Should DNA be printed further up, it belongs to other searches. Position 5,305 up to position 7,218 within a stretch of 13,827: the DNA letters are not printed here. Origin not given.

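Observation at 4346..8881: NAGGN genes fused by overlapping codons to a Dpp/Opp-type SBP and two permeases, with no ATPase genes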

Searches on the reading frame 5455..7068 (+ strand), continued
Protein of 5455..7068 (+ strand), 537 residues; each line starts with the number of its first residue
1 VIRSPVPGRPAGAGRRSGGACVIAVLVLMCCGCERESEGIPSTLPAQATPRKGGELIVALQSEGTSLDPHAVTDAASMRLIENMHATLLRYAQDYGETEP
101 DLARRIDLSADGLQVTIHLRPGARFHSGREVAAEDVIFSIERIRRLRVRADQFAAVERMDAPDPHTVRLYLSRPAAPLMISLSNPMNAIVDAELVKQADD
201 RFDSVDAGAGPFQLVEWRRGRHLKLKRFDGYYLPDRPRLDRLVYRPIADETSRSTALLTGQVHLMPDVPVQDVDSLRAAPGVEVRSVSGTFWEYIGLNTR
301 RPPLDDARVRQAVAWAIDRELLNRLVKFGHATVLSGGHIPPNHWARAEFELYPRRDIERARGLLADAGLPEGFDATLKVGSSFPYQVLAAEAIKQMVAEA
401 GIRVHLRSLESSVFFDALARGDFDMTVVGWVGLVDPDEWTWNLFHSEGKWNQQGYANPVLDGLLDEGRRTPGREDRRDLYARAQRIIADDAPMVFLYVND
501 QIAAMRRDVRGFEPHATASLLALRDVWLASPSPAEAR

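Call 48: search_solved_structures(query=window:5455-7068:+, max_evalue=1e-40, show_alignments=5)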
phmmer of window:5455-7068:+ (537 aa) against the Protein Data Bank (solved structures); distinct sequences matched with E-value up to 1e-40: 9.
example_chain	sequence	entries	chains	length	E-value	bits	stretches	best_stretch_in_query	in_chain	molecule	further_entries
6hlx_A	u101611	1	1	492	4.8e-62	213.4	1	55-513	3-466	AgaA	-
5u4o_A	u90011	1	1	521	6e-54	186.7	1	19-513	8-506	ABC transporter substrate-binding protein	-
1uqw_A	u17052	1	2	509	3.5e-50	174.3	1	53-512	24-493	PUTATIVE BINDING PROTEIN YLIB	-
6ofq_A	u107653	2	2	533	2.6e-49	171.4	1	48-513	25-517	Heme-binding protein A / AI-2 binding protein A | Heme-binding protein A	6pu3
8z1z_F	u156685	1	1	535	4.8e-43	150.7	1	89-512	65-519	Dipeptide-binding protein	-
1dpp_A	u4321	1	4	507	6.7e-43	150.2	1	88-512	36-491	DIPEPTIDE BINDING PROTEIN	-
8z1y_F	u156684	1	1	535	7.5e-43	150.1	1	87-512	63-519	Dipeptide-binding protein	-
7kz8_A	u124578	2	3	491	8.9e-43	149.8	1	54-513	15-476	Peptide/nickel transport system substrate-binding protein AapF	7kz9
1dpe_A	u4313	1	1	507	4.6e-42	147.5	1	89-512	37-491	DIPEPTIDE-BINDING PROTEIN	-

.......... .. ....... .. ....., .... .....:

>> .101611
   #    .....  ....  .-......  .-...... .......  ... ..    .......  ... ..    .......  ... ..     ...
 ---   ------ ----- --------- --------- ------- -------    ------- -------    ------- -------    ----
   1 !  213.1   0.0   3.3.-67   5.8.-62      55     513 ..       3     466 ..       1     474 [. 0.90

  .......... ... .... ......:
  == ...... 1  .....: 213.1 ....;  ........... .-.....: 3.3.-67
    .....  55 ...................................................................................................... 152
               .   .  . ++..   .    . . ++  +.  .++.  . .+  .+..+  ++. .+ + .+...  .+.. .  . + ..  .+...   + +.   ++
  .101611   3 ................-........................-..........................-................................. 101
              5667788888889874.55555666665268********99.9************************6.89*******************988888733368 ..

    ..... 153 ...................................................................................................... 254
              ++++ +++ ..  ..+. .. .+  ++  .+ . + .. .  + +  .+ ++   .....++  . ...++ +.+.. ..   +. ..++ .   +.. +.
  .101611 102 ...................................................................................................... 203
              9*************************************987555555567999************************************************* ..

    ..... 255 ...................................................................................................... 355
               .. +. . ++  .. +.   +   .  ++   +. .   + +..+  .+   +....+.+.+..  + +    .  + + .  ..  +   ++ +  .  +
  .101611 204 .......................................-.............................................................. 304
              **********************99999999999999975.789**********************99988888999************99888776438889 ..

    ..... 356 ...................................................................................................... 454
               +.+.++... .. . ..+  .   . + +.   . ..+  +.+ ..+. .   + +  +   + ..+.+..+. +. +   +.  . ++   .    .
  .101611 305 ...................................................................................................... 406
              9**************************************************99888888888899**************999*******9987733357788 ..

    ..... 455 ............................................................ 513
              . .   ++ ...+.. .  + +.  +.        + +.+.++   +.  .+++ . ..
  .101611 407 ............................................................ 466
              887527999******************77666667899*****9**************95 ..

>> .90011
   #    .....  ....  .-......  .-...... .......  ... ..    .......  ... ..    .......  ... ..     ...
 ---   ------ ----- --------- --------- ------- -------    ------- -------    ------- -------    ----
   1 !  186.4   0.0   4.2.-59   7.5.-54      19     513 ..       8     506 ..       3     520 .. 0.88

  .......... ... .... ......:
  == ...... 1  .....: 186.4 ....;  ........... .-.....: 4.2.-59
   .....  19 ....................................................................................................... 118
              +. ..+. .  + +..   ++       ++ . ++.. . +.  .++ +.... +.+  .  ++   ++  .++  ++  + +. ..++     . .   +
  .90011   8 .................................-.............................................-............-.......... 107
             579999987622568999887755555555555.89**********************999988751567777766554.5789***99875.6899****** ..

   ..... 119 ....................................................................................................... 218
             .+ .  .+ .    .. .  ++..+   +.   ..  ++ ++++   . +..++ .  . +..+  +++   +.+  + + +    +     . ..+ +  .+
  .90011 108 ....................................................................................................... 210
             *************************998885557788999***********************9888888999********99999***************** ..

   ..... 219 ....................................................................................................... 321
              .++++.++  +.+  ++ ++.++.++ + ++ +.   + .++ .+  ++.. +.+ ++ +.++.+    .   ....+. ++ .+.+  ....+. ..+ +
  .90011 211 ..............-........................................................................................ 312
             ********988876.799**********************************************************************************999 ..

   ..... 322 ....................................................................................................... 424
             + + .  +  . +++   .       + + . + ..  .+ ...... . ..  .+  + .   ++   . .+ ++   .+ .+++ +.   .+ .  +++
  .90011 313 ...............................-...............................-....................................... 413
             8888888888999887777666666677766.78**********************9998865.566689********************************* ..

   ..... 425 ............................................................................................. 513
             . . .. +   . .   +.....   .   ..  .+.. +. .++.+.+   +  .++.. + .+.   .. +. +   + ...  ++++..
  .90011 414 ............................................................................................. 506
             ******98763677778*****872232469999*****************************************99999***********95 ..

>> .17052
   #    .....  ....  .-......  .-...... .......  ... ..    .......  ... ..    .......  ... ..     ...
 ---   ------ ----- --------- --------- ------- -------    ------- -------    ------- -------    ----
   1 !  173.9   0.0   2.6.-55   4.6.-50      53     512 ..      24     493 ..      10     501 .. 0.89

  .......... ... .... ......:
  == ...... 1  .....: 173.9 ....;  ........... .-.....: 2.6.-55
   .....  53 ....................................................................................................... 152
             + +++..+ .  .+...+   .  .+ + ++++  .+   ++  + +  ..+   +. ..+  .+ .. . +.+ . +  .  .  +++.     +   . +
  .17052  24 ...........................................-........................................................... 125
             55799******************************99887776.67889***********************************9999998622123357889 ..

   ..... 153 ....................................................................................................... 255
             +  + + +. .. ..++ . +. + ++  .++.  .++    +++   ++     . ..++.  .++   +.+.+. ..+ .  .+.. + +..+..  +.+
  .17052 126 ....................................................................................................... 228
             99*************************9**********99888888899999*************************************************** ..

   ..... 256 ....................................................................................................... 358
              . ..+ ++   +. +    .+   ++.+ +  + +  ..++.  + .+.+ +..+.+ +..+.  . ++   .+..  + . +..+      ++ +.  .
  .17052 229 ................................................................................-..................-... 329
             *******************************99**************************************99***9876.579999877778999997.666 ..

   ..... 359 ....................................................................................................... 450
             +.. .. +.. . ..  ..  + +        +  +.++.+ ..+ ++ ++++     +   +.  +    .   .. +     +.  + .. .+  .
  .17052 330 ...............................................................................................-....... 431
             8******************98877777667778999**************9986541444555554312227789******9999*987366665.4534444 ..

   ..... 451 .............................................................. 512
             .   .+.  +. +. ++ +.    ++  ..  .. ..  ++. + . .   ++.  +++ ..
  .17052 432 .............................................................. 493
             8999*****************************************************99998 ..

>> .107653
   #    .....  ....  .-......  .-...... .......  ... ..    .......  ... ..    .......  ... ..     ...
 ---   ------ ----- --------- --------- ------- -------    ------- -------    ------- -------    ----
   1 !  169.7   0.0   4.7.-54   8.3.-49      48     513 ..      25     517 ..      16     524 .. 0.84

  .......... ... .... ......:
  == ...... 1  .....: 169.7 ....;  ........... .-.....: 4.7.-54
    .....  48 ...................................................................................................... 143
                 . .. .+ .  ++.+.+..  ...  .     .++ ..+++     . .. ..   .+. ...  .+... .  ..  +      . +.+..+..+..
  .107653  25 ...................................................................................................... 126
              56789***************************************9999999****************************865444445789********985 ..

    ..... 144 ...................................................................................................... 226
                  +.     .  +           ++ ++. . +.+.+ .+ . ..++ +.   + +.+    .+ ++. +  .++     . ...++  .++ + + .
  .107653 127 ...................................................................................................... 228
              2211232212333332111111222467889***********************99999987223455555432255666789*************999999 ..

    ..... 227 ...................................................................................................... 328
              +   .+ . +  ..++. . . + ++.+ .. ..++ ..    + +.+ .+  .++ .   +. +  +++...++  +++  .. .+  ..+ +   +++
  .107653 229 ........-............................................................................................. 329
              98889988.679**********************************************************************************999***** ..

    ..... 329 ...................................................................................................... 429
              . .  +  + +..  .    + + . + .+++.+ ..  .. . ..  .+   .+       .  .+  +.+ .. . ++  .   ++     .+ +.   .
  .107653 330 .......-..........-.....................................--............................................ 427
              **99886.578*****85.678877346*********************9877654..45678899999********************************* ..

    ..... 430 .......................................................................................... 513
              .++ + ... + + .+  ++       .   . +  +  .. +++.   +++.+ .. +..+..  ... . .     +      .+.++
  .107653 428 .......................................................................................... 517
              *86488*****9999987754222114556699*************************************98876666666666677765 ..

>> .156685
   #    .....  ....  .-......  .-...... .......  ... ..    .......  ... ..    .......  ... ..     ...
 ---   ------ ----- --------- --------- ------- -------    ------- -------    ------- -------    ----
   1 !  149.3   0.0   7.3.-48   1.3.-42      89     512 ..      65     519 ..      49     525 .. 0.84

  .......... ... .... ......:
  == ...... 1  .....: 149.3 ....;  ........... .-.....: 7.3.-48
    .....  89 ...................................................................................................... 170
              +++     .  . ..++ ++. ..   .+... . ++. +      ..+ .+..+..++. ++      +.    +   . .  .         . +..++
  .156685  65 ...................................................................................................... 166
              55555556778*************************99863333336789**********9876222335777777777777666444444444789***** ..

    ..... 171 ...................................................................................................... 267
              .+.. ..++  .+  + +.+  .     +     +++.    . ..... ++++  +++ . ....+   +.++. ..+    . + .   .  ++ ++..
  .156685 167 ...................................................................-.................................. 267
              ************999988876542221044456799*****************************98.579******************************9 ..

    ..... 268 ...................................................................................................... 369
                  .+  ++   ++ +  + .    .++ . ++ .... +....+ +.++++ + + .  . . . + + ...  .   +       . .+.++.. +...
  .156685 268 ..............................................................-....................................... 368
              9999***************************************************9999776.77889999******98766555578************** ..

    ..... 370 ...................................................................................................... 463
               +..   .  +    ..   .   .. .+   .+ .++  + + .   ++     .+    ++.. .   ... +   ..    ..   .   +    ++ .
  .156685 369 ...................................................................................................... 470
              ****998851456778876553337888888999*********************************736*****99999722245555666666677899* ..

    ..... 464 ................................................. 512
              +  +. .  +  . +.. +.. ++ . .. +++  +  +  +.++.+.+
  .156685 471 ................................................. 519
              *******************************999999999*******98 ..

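Call 55: find_homologous_proteins(query=A2, max_evalue=1e-60)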
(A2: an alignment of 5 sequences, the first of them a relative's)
Query A2 (5 sequences) (319 aa, profile of the alignment): 7999 proteins with E <= 1e-60 among 8000 candidates; the best 120 are listed.
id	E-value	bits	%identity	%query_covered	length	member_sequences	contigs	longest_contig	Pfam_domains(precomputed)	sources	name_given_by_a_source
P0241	3.8e-192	655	-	-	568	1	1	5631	PF00005.34,PF13401.13,PF02463.26,PF08352.18,PF13304.13,PF13191.13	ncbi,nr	ncbi:MAG: ABC transporter ATP-binding protein [Betaproteobacteria bacterium]|nr:ABC transporter ATP-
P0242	1.6e-180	617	-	-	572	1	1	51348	PF00005.34,PF08352.18,PF13304.13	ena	-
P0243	4.5e-179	612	-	-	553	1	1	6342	PF00005.34,PF13555.13,PF13401.13,PF02463.26,PF08352.18,PF13304.13,PF13191.13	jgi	jgi:peptide/nickel transport system ATP-binding protein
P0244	1.2e-176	604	-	-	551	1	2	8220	PF00005.34,PF13555.13,PF13401.13,PF20703.4,PF02463.26,PF08352.18,PF13304.13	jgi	jgi:peptide/nickel transport system ATP-binding protein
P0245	4.6e-176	602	-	-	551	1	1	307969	PF09818.16,PF00005.34,PF13555.13,PF13401.13,PF02463.26,PF08352.18,PF13304.13,PF00931.29,PF13191.13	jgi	jgi:ABC-type glutathione transport system ATPase component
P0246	1.5e-175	601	-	-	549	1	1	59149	PF00005.34,PF00006.32,PF13555.13,PF13401.13,PF02463.26,PF08352.18,PF13304.13,PF13191.13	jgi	jgi:peptide/nickel transport system ATP-binding protein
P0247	2.4e-175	600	-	-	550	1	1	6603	PF09818.16,PF00005.34,PF13555.13,PF13401.13,PF02463.26,PF08352.18,PF01078.28,PF13304.13,PF00931.29,PF13191.13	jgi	jgi:peptide/nickel transport system ATP-binding protein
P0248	3.4e-175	600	-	-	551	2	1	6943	PF00005.34,PF13555.13,PF13401.13,PF02463.26,PF08352.18,PF13304.13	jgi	-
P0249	7.8e-175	598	-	-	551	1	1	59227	PF00005.34,PF13555.13,PF13401.13,PF02463.26,PF08352.18,PF13304.13,PF13191.13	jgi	jgi:peptide/nickel transport system ATP-binding protein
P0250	9.0e-175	598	-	-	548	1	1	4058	PF00005.34,PF13555.13,PF13401.13,PF20703.4,PF02463.26,PF08352.18,PF13304.13,PF13191.13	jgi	-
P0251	2.5e-174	597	-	-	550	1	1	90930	PF00005.34,PF13555.13,PF13401.13,PF02463.26,PF08352.18,PF01078.28,PF13304.13,PF13191.13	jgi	jgi:peptide/nickel transport system ATP-binding protein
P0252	5.8e-174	595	-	-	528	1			PF00005.34,PF13401.13,PF02463.26,PF08352.18,PF13304.13,PF13191.13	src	-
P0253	1.2e-173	594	-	-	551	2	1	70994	PF09818.16,PF00005.34,PF13555.13,PF13401.13,PF20703.4,PF02463.26,PF08352.18,PF13304.13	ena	-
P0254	1.4e-173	594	-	-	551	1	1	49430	PF00005.34,PF13555.13,PF13401.13,PF02463.26,PF08352.18,PF07728.21,PF13304.13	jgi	jgi:ABC-type microcin C transport system duplicated ATPase subunit YejF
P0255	2.0e-173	594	76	100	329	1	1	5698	PF00005.34,PF08352.18,PF13304.13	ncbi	-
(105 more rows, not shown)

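Call 61: find_encoding_contigs(protein=P0008, flank=10000, max_places=1)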
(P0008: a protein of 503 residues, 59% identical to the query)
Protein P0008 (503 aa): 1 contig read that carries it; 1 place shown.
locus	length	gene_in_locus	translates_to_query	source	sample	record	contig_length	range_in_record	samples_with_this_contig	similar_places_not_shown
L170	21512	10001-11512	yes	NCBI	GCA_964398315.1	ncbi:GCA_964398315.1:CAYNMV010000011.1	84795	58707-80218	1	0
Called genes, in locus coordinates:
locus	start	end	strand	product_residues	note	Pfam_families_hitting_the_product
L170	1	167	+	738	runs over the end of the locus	PF00662:Proton_antipo_N, PF00361:Proton_antipo_M, PF01010:Proton_antipo_C (faint)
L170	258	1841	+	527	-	PF01059:Oxidored_q5_N (weak), PF00361:Proton_antipo_M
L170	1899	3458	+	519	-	PF00361:Proton_antipo_M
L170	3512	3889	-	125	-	-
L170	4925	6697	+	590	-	PF13522:GATase_6, PF13537:GATase_7, PF00733:Asn_synthase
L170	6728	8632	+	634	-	PF00583:Acetyltransf_1, PF13673:Acetyltransf_10 (faint), PF13508:Acetyltransf_7, PF08445:FR47 (weak), PF14397:ATPgrasp_ST (faint), PF02655:ATP-grasp_3 (faint), PF08443:RimK (weak), PF07478:Dala_Dala_lig_C (faint)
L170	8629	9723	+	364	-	PF05343:Peptidase_M42, PF01546:Peptidase_M20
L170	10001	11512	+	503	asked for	PF00496:SBP_bac_5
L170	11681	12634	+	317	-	PF19300:BPD_transp_1_N, PF00528:BPD_transp_1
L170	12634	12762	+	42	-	-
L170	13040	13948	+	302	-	PF12911:OppC_N, PF00528:BPD_transp_1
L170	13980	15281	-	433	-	PF02056:Glyco_hydro_4, PF11975:Glyco_hydro_4C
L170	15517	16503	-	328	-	PF20208:ARPP-1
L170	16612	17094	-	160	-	-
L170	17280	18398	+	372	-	PF08279:HTH_11 (weak), PF13280:WYL, PF25583:WCX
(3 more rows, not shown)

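Call 62: find_encoding_contigs(protein=P0060, flank=10000, max_places=1)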
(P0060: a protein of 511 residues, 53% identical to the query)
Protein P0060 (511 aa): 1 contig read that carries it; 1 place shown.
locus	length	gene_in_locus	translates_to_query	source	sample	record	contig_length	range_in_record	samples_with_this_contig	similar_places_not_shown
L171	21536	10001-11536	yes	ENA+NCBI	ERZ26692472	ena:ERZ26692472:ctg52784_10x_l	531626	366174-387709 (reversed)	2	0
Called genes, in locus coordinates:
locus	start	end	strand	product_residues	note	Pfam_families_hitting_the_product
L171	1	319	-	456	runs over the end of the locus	PF07394:DUF1501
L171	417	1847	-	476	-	PF08811:DUF1800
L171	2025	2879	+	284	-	PF02621:VitK2_biosynth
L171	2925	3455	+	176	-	-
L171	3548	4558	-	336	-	PF01210:NAD_Gly3P_dh_N, PF02558:ApbA, PF03446:NAD_binding_2 (faint), PF03807:F420_oxidored (faint), PF07479:NAD_Gly3P_dh_C, PF20618:GPD_NAD_C_bact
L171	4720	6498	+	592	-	PF13522:GATase_6, PF13537:GATase_7, PF00733:Asn_synthase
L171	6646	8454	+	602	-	PF00583:Acetyltransf_1, PF13508:Acetyltransf_7, PF08445:FR47 (weak), PF07478:Dala_Dala_lig_C (faint), PF02955:GSH-S_ATP (weak), PF08443:RimK (weak), PF14398:ATPgrasp_YheCD (faint)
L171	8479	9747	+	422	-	PF05343:Peptidase_M42, PF01546:Peptidase_M20 (weak)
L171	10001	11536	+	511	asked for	PF00496:SBP_bac_5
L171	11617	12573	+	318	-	PF19300:BPD_transp_1_N, PF00528:BPD_transp_1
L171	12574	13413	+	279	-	PF12911:OppC_N, PF00528:BPD_transp_1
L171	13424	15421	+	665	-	PF14871:GHL6, PF08532:Glyco_hydro_42M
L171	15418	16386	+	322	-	PF01351:RNase_HII (faint)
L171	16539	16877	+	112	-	PF13466:STAS_2 (weak), PF01740:STAS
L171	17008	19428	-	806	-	PF00595:PDZ, PF13180:PDZ_2 (weak), PF17820:PDZ_6, PF03572:Peptidase_S41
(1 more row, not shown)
